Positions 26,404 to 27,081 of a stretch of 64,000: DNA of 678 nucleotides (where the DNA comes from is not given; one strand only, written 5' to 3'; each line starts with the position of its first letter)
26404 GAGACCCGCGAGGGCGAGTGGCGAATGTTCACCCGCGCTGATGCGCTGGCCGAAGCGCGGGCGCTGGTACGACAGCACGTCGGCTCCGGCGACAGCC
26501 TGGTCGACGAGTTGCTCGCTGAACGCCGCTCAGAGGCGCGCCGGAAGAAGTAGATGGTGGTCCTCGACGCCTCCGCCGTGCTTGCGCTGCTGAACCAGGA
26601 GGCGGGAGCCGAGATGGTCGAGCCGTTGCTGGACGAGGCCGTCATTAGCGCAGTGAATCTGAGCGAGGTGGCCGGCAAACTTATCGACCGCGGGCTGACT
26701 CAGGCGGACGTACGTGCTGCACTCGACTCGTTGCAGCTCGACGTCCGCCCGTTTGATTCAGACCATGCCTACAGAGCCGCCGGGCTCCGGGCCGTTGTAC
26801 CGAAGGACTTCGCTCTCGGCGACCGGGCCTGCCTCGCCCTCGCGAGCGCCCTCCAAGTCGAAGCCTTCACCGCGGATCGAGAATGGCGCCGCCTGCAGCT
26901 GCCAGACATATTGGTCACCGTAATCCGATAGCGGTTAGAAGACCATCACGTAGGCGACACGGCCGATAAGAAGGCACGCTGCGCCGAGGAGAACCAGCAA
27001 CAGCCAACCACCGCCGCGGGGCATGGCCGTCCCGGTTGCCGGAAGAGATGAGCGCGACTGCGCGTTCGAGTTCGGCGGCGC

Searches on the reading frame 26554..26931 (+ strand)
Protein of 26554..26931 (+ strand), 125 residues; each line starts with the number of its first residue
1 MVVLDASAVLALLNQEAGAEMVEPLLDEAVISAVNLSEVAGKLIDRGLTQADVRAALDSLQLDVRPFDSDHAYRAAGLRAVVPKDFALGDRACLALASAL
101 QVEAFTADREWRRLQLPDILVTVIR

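Call 49: search_protein_families(library=pfam, proteins=[window:26554-26931:+], max_evalue=0.0001)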
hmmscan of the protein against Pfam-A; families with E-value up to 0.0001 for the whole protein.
window:26554-26931:+ (125 aa): 1 family
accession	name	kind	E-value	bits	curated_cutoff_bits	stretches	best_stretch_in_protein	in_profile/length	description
PF01850.27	PIN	-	1.1e-11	45.8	23.6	1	2-114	1-117/120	PIN domain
